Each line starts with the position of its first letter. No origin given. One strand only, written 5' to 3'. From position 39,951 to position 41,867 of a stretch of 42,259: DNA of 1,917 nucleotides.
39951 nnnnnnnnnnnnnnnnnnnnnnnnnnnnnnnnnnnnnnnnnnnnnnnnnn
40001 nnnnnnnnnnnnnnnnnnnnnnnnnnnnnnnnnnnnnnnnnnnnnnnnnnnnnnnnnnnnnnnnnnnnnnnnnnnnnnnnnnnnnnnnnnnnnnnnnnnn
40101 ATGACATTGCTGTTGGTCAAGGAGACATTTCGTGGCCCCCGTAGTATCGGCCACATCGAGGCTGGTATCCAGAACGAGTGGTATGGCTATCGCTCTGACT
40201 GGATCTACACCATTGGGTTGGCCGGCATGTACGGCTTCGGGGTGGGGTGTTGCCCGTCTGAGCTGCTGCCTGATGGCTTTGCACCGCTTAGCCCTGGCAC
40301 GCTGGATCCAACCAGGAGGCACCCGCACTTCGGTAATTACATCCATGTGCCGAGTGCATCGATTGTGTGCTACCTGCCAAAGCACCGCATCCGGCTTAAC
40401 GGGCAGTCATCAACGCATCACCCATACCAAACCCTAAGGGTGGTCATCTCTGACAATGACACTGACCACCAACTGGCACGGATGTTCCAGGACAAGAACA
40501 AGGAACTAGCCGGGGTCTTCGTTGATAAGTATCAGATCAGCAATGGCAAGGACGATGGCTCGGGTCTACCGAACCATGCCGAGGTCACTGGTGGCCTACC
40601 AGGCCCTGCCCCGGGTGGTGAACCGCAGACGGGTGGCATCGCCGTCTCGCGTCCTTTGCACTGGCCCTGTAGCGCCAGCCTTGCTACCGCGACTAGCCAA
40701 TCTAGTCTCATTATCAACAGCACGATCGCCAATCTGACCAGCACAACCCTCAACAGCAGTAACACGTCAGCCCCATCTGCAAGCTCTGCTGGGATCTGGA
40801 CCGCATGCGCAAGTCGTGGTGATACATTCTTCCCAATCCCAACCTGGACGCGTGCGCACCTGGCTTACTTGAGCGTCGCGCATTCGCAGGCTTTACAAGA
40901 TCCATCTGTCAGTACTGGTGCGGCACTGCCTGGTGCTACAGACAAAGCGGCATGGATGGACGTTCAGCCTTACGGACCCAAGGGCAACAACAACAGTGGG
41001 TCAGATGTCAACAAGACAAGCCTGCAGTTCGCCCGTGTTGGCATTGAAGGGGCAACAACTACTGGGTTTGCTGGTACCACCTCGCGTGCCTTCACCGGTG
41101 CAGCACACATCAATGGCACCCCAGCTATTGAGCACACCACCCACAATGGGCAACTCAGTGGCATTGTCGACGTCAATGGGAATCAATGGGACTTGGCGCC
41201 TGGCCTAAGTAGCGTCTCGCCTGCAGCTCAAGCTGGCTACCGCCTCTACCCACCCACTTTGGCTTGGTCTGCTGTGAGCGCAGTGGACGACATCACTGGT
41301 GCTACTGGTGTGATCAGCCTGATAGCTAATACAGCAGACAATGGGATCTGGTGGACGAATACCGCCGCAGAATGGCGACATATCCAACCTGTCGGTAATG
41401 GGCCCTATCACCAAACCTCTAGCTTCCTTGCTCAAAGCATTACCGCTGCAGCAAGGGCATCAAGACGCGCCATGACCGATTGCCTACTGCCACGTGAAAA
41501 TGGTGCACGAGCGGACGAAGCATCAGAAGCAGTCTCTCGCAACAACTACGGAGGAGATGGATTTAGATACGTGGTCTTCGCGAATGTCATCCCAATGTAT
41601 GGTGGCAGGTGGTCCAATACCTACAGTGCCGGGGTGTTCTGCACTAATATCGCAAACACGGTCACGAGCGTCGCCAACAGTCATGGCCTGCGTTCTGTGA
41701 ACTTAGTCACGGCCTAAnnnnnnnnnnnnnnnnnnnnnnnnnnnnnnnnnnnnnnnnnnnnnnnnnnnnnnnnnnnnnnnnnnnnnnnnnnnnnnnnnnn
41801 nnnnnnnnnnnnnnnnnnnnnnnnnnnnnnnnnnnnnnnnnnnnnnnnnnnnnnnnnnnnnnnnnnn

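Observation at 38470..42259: Seven tightly coupled receptor-binding genes built from a shared module: two fibres ending where two large paralogs continue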

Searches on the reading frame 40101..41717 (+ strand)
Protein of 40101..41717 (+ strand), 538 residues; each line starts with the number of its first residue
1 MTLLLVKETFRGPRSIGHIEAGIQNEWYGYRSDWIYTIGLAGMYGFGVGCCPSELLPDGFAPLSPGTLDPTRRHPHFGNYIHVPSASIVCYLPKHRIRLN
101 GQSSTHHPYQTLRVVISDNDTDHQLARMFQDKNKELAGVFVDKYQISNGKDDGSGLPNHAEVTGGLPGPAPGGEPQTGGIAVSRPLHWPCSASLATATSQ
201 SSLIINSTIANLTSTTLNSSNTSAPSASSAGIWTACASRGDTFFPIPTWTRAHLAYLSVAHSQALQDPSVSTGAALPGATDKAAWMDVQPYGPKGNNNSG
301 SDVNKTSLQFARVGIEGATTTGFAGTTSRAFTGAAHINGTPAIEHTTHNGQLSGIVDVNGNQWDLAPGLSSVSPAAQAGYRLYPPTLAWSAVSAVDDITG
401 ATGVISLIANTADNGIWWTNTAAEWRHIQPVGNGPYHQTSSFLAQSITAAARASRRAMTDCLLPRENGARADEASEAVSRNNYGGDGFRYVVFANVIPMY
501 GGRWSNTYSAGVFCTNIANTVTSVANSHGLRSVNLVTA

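Call 9: search_protein_families(library=pfam, max_evalue=0.1, proteins=[window:40101-41717:+])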
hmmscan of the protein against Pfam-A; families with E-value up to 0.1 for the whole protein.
window:40101-41717:+ (538 aa): 0 families

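Call 10: search_protein_families(library=phrogs, max_evalue=0.01, proteins=[window:40101-41717:+])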
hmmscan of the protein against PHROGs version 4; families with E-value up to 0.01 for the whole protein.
window:40101-41717:+ (538 aa): 2 families
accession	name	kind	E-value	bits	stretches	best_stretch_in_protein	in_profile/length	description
phrog_2889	-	unknown function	5.4e-08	33.1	1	284-533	178-412/418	-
phrog_20912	-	unknown function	5.7e-08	32.6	1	42-148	145-247/583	-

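Call 16: search_dna_similar(query=window:40101-41717:+, collection=phages, mode=protein, max_rows=30, max_evalue=0.001)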
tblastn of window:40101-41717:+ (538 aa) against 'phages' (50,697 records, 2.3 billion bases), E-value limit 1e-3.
Records with a match: 2; places in all: 2; records where one place covers at least 80% of the query: 0.
Best place of each record, by identity: <60% 2.
By first word of the organism name: Bacteriophage 2.
By host as written in the record: - 1; Helicobacter ganmani 1.
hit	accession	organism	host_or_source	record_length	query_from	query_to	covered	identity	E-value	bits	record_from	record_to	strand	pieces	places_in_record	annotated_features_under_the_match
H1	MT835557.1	Bacteriophage sp.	human fecal samples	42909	38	148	21%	34.1%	2e-4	50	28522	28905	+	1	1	record has no annotation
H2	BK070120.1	Bacteriophage sp.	Helicobacter ganmani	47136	41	147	20%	33.3%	2e-4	50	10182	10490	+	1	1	hypothetical protein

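Call 17: find_homologous_proteins(query=window:40101-41717:+, max_evalue=0.001)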
Query window:40101-41717:+ (538 aa): 240 proteins with E <= 0.001 among 8000 candidates; the best 120 are listed.
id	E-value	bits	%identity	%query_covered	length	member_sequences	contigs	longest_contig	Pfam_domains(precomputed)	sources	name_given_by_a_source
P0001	0.0e+0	1234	100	100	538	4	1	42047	-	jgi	-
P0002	8.4e-254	861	70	100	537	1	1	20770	-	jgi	-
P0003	4.4e-174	598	53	100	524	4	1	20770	-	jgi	-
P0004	3.7e-160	552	52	100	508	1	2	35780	-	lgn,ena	-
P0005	6.5e-158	545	52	100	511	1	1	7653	-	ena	-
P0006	1.4e-157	544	52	100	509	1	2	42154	-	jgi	jgi:hypothetical protein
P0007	3.0e-157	543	52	100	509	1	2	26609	-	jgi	jgi:hypothetical protein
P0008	2.9e-156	539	51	100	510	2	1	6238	-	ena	-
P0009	7.5e-155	535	51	100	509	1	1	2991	-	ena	-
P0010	1.9e-154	533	51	100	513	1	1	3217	-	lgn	-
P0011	3.5e-154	533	51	100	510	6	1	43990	-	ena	-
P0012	8.4e-154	531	50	100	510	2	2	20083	-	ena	-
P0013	3.5e-151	523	51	100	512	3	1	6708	-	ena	-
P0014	2.2e-150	520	51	100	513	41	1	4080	-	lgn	-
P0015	3.1e-150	520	51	100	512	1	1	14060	-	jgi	jgi:hypothetical protein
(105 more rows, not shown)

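Call 18: find_encoding_contigs(protein=P0002, flank=8000, max_places=3)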
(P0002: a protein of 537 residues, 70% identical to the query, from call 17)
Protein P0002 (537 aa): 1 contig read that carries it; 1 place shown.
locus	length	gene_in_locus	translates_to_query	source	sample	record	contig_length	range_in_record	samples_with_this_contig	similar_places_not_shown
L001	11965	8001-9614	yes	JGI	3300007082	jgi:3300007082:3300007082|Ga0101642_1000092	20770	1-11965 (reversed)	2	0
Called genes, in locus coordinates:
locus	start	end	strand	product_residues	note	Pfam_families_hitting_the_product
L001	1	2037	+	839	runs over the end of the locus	PF25675:Phage_nozzle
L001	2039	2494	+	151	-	-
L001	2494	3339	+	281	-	-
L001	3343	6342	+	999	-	-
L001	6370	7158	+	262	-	PF03906:Phage_T7_tail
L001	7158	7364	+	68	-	-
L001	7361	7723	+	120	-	PF01391:Collagen (weak)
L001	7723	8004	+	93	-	-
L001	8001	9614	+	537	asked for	-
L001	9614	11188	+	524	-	-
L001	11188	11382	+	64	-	-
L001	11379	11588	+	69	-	-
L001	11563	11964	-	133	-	?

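Call 19: find_encoding_contigs(protein=P0006, flank=8000, max_places=3)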
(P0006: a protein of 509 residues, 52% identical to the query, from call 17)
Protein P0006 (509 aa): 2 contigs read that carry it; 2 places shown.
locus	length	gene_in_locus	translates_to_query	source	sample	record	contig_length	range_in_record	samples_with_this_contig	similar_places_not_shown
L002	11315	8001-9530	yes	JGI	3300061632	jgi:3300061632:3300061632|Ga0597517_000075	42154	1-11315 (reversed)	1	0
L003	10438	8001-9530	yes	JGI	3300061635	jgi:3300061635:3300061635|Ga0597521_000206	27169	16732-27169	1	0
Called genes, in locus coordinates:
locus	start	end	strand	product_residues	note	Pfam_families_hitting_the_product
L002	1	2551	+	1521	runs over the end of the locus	-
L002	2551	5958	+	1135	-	-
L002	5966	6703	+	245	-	PF03906:Phage_T7_tail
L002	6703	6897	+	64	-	-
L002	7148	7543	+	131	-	PF18454:Mtd_N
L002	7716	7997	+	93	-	-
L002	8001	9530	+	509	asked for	-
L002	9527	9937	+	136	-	PF22296:bAvd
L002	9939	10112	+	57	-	-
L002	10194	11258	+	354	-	PF00078:RVT_1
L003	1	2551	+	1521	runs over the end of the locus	-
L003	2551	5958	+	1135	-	-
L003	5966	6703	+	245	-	PF03906:Phage_T7_tail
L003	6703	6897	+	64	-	-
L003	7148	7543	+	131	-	PF18454:Mtd_N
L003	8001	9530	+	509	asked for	-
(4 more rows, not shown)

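Call 22: find_related_loci(query=A1, collection=viral_contigs, flank=7000)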
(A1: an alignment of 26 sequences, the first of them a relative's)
Query A1 (538 aa) in viral_contigs; peptide patterns used: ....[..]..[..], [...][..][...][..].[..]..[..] (x = any residue, [..] = any of these).
69 stretches matched a pattern; 49 encode a relative of the query (tblastn E <= 1e-3); 47 distinct loci.
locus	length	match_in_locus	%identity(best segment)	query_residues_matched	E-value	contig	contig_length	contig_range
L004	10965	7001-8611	70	1-538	0e+0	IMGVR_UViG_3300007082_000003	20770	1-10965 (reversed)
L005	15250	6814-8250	52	3-513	6e-154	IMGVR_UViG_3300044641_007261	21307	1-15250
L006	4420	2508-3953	51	3-513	5e-156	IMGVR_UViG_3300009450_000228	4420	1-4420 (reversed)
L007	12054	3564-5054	51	3-529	3e-151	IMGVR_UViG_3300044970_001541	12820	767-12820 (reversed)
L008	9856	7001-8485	51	3-528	1e-150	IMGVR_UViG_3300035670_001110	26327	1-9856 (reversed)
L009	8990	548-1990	52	3-513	3e-150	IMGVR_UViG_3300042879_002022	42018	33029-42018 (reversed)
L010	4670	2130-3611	51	3-527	1e-152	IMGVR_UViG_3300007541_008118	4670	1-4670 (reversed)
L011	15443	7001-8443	51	3-513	1e-149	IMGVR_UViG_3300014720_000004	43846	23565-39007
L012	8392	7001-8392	52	3-498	6e-148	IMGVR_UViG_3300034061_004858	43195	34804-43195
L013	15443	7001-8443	51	3-513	3e-147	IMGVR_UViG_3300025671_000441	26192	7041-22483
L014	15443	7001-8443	51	3-513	3e-147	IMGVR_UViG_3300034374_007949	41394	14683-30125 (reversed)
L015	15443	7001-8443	51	3-513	8e-146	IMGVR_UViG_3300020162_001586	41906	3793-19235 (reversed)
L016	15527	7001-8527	48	3-537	2e-139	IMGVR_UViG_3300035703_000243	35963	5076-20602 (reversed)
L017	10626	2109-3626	50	3-537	3e-139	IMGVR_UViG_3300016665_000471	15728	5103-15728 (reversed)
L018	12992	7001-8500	48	3-537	4e-135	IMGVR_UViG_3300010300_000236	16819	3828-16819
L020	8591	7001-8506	49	3-537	4e-134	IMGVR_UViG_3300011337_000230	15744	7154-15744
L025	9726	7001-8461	50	3-520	2e-132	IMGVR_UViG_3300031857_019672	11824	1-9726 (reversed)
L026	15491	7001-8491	47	3-537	4e-132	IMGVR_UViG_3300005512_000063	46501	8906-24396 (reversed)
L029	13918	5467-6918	47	1-517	9e-134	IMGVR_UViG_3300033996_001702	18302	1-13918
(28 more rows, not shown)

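Call 41: predict_structure(alignment_id=A2)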
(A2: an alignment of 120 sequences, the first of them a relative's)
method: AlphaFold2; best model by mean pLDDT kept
length: 538 residues; sequences in the alignment: 120
mean_pLDDT: 75.1   pTM: 0.82
mean pLDDT of the five models: 75.1, 75.0, 71.6, 69.8, 66.1
residues with pLDDT >= 90: 171; 70-90: 171; 50-70: 134; < 50: 62
segments of 3 or more residues with pLDDT < 50: 1-47, 198-200, 343-350
pLDDT, mean of each block of 10 residues (from residue 1): 35 37 36 41 50 88 78 72 90 85 57 76 81 93 90 85 53 81 84 63 74 94 93 95 94 84 76 73 59 59 61 54 59 58 45 64 88 86 95 95 94 85 84 84 89 93 89 59 74 91 69 87 88 91
secondary structure, 60 per line:
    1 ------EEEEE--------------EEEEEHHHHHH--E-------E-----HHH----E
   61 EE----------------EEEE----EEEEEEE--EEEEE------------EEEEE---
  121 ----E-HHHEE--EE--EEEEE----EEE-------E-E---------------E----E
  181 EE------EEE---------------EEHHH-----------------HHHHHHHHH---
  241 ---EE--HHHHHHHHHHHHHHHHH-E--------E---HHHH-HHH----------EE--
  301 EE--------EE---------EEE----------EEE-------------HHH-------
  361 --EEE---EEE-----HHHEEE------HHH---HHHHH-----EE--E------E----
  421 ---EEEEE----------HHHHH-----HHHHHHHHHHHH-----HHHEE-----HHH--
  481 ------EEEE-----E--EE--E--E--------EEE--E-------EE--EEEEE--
elements in order: E7-11 E26-30 H31-36 E60-62 E79-82 E87-93 E96-100 E113-117 E138-142 E147-149 E180-182 E189-191 H229-237 H248-264 H279-282 E322-324 E335-337 E363-365 E369-371 E380-382 H395-399 E424-428 H439-443 H449-460 E487-490 E515-517 E532-536
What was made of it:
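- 40101..41717 (+): Paralog 1 (538 aa): DGR-type variable protein with a C-type-lectin/FGE fold. AF2 pTM 0.82 (call 41).
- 40200..40364 (+): Module copy 3 (paralog 1 residues 34-88): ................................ Residues 1-47 have pLDDT below 50 and residues 50-95 have high pLDDT (call 41).
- AF2 model with pTM 0.82 (call 41).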

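Call 43: fold_search(model_id=the predicted structure, library=pdb)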
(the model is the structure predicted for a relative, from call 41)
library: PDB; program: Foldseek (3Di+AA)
matches with E <= 10: 36; with E <= 0.001: 3
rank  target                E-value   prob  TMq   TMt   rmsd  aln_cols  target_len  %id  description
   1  5vf4_D                5.8e-09  1.00  0.40  0.55   8.7       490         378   11  Thermus aquaticus variable protein (TaqVP) from diversity-generating retroelements (DGR) (released 2017-05-24)
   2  5vf4_A                9.3e-09  1.00  0.39  0.53   9.5       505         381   12  Thermus aquaticus variable protein (TaqVP) from diversity-generating retroelements (DGR) (released 2017-05-24)
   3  5vf4_C                3.9e-08  1.00  0.38  0.51   9.1       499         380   11  Thermus aquaticus variable protein (TaqVP) from diversity-generating retroelements (DGR) (released 2017-05-24)
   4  1yu3                  1.5e-01  0.11  0.08  0.11  16.7       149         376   13  Major Tropism Determinant I1 Variant (released 2005-09-20)
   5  1yu0                  2.3e-01  0.57  0.08  0.11   3.0        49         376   20  Major Tropism Determinant P1 Variant (released 2005-09-20)
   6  5hha_B                2.6e-01  0.30  0.24  0.44  11.5       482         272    7  Structure of PvdO from Pseudomonas aeruginosa (released 2017-01-18)
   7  1yu2                  2.7e-01  0.51  0.08  0.11   3.0        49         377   20  Major Tropism Determinant M1 Variant (released 2005-09-20)
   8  6vqp_A                3.0e-01  0.35  0.08  0.15   2.6        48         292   21  Structure of CalU17 from the Calicheamicin Biosynthesis Pathway of Micromonospora echinospora (released 2021-02-17)
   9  1yu4_A                3.0e-01  0.30  0.23  0.32  13.0       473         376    8  Major Tropism Determinant U1 Variant (released 2005-09-20)
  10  1yu1                  3.2e-01  0.30  0.23  0.32  12.8       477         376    8  Major Tropism Determinant P3c Variant (released 2005-09-20)
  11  5hha_A                3.4e-01  0.28  0.24  0.46  11.5       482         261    7  Structure of PvdO from Pseudomonas aeruginosa (released 2017-01-18)
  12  2y3c                  8.5e-01  0.09  0.21  0.35  11.9       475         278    8  Treponema denticola variable protein 1 (released 2011-08-31)
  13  8k5i                  9.0e-01  0.20  0.08  0.10   2.3        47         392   17  The structure of SenA in complex with N,N,N-trimethyl-histidine and thioglucose (released 2023-12-06)
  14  8k5j                  1.8e+00  0.13  0.08  0.10   2.3        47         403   17  The structure of SenA in complex with N,N,N-trimethyl-histidine (released 2023-12-06)
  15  8ryz                  2.3e+00  0.12  0.08  0.10   2.3        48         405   17  Structures of selenoneine synthase SenA from Variovorax paradoxus (released 2024-09-11)
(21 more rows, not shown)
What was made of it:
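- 40101..41717 (+): Foldseek best match TaqVP 5vf4, E=6e-9, then Mtd, TvpA and FGE-fold enzymes (call 43).
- Foldseek best match TaqVP, E=6e-9, then Mtd and TvpA (call 43).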

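Call 78: search_solved_structures(query=A2, max_evalue=0.1, show_alignments=1)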
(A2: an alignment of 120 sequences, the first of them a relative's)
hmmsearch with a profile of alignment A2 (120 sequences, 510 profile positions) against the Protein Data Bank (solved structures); distinct sequences matched with E-value up to 0.1: 1.
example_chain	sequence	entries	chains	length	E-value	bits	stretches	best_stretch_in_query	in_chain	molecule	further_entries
5vf4_A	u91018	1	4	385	0.0011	21.2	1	308-504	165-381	Uncharacterized protein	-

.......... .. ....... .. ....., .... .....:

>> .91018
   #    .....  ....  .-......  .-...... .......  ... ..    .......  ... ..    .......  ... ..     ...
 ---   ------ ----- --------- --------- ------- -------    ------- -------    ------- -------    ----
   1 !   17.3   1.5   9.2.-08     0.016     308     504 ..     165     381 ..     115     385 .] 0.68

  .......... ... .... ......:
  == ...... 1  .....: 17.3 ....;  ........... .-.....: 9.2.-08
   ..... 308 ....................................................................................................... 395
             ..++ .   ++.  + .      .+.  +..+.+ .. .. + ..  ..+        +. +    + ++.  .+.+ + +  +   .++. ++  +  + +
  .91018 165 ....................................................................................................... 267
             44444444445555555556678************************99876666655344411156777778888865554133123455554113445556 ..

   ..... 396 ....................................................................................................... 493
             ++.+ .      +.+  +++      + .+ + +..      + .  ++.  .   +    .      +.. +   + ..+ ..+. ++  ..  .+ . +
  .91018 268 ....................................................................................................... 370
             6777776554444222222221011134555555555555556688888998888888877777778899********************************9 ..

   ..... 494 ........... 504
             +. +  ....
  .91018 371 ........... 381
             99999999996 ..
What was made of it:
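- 40101..41717 (+): Family profile against PDB sequences finds TaqVP, E=1e-3 (call 78).
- On DGR variable protein (C-type-lectin fold): AF2 pTM 0.82 (call 41); Foldseek TaqVP E=6e-9, then Mtd, TvpA, PvdO and EgtB (call 43); family profile against PDB sequences finds TaqVP, E=1e-3, over the C-terminal half (call 78).
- The family profile finds TaqVP by sequence (call 78).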

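Call 79: get_annotated_region(hit=H2, flank=4000)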
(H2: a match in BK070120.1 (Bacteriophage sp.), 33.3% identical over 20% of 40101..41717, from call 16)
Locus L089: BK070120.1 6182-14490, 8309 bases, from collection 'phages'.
description: TPA_asm: Bacteriophage sp. isolate Hganmani1MGBC04855 prophage genomic sequence.
organism: Bacteriophage sp. (NCBI taxid 38018)
taxonomy: Viruses
host: Helicobacter ganmani; source: -; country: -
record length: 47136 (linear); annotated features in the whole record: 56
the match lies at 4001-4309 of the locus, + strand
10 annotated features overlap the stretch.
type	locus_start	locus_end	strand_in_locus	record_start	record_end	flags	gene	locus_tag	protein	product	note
CDS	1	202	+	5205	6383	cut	-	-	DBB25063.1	hypothetical protein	-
CDS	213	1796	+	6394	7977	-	-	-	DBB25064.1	DNA primase DnaG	-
CDS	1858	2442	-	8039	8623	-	-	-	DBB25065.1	hypothetical protein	-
CDS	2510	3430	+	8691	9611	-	-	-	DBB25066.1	hypothetical protein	-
CDS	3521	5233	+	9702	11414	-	-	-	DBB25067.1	hypothetical protein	-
CDS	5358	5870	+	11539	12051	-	-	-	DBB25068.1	hypothetical protein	-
CDS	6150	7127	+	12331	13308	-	-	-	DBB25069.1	hypothetical protein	-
CDS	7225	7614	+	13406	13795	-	-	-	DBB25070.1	hypothetical protein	-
CDS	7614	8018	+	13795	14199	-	-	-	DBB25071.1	hypothetical protein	-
CDS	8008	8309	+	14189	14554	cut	-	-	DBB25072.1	hypothetical protein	-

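Call 87: find_related_loci(query=A1, collection=genome_contigs, flank=5000)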
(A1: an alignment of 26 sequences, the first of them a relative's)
Query A1 (538 aa) in genome_contigs; peptide patterns used: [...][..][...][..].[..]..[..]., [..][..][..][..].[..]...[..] (x = any residue, [..] = any of these).
46 stretches matched a pattern; 2 encode a relative of the query (tblastn E <= 1e-3); 1 distinct loci.
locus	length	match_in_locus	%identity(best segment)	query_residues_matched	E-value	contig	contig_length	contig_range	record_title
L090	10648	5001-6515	49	3-537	4e-145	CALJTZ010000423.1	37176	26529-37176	MAG TPA_asm: uncultured Synechococcus sp. isolate SRR6231161_bin.94_CONCOCT_v1.1_MAG genome assembly, contig: ERZ650293.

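Call 89: search_protein_families(library=pfam, max_evalue=0.01, proteins=[L002:7148-7543:+, L018:6200-6565:+, L026:6317-6604:+, L016:6477-6707:+, L029:5267-5467:+, L016:4747-6477:+, L025:3956-6706:+, L020:4230-6512:+])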
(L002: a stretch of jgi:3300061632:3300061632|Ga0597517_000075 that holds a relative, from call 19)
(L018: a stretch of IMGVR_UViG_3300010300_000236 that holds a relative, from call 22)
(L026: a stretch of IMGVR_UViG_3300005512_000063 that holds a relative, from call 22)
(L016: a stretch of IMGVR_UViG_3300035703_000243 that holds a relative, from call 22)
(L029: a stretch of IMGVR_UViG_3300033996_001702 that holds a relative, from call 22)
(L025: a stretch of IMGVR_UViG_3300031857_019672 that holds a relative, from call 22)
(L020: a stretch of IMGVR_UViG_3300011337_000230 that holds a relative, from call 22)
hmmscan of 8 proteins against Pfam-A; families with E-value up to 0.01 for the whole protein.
L002:7148-7543:+ (131 aa): 1 family
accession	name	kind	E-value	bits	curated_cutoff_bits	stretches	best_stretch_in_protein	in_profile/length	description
PF18454.7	Mtd_N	-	1.2e-15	57.5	26.3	1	6-43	2-37/37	Major tropism determinant N-terminal domain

L018:6200-6565:+ (121 aa): 0 families

L026:6317-6604:+ (95 aa): 0 families

L016:6477-6707:+ (76 aa): 0 families

L029:5267-5467:+ (66 aa): 0 families

L016:4747-6477:+ (576 aa): 1 family
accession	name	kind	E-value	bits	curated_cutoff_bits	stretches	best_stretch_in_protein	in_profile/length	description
PF03906.20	Phage_T7_tail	-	7.6e-25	87.9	25.2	1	3-123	6-118/157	Phage T7 tail fibre protein, N-terminal domain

L025:3956-6706:+ (916 aa): 0 families

L020:4230-6512:+ (760 aa): 1 family
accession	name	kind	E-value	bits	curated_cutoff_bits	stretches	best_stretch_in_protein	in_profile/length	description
PF05593.20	RHS_repeat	-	0.0026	18.5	22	0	180-198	14-32/38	RHS Repeat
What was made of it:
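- Closest known: Bordetella phage BPP-1 Mtd and its DGR. Same: One relative's small module protein carries the Mtd_N domain (call 89).
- The L002 counterpart of fibre 2 carries Mtd_N (call 89).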
